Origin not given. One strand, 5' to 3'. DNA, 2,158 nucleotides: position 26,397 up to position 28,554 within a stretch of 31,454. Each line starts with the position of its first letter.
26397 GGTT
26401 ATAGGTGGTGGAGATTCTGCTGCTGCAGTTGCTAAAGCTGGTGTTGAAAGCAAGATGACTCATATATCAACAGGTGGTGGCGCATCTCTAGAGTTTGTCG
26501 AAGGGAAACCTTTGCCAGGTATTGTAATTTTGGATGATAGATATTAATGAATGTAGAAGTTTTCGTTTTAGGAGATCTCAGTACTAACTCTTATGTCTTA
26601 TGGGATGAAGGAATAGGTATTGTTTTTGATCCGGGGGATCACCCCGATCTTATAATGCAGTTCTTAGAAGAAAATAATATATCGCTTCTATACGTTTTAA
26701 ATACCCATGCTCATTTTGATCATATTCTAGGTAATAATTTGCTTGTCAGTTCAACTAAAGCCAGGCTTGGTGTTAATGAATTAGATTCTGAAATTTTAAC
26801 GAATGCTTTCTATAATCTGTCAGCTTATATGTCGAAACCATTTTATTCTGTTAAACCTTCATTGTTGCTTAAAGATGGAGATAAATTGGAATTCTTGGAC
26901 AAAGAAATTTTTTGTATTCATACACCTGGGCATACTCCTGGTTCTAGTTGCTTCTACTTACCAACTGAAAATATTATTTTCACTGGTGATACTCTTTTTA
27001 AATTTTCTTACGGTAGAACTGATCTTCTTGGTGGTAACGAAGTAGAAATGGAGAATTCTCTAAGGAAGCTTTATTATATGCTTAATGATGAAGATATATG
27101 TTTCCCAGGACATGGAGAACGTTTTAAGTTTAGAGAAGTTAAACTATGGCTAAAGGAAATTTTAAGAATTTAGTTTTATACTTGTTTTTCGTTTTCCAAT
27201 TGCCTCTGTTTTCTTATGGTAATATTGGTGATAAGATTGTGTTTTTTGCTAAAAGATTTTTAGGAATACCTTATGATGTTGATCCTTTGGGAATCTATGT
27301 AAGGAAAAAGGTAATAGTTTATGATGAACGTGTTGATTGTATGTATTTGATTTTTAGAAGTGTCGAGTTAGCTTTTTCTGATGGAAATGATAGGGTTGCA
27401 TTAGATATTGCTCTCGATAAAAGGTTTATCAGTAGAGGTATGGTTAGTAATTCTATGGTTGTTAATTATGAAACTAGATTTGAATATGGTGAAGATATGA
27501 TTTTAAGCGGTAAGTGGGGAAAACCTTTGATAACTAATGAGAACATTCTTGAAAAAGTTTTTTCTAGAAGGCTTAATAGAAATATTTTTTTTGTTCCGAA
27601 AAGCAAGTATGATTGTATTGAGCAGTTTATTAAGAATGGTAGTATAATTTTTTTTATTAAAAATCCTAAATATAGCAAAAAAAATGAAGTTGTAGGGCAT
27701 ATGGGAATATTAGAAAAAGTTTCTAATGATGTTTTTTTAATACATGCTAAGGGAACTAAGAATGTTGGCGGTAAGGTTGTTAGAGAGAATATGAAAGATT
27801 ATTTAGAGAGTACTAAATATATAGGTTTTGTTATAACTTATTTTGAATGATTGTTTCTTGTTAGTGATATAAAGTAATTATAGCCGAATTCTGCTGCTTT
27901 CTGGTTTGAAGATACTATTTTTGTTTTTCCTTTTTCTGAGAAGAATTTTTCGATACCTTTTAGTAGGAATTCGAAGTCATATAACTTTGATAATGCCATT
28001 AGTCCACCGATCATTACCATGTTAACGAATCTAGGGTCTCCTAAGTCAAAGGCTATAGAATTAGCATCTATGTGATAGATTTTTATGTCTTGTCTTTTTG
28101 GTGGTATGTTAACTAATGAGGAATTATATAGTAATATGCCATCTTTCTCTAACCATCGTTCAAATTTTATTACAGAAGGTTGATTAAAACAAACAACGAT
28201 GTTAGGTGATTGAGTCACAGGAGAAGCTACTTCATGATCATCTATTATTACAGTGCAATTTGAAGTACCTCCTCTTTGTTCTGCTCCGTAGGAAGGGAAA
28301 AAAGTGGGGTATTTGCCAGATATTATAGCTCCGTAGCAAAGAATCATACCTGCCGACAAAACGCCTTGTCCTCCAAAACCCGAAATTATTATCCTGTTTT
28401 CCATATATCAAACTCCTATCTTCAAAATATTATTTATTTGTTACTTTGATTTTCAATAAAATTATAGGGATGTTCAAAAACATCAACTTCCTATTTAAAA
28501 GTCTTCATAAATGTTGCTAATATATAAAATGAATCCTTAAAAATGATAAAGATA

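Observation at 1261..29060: One degenerate ~175-200 bp MITE-like family fills most of the long intergenic gaps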

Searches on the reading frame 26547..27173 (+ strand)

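Call 33: search_protein_families(library=pfam, proteins=[window:26547-27173:+], max_evalue=0.001)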
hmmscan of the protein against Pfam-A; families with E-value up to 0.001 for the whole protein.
window:26547-27173:+ (208 aa): 2 families
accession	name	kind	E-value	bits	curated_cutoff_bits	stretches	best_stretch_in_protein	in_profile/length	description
PF00753.33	Lactamase_B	-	3.3e-31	109.2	22.7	1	9-189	2-196/196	Metallo-beta-lactamase superfamily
PF19583.5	ODP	-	3.6e-05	24.2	27.2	1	12-150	2-137/194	ODP family beta lactamase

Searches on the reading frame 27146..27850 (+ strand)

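Call 33: search_protein_families(library=pfam, proteins=[window:27146-27850:+], max_evalue=0.001)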
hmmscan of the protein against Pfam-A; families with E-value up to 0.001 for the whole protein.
window:27146-27850:+ (234 aa): 1 family
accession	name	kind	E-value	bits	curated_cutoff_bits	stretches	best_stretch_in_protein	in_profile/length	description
PF07313.18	AmiA-like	-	3.3e-06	27.2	27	1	142-224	122-200/202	N-acetylmuramoyl-L-alanine amidase-like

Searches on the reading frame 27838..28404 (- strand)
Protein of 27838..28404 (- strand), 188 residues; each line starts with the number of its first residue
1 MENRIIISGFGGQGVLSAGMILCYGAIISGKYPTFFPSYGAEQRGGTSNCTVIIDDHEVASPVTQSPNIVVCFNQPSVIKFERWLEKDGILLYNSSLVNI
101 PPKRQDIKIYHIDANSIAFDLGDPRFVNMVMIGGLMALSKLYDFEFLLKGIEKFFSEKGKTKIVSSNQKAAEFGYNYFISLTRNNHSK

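Call 33: search_protein_families(library=pfam, proteins=[window:27838-28404:-], max_evalue=0.001)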
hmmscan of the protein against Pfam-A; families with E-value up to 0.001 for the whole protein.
window:27838-28404:- (188 aa): 1 family
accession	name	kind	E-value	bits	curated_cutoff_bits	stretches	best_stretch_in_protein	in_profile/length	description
PF01558.24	POR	-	2.3e-40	139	27.4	1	11-175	1-172/173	Pyruvate ferredoxin/flavodoxin oxidoreductase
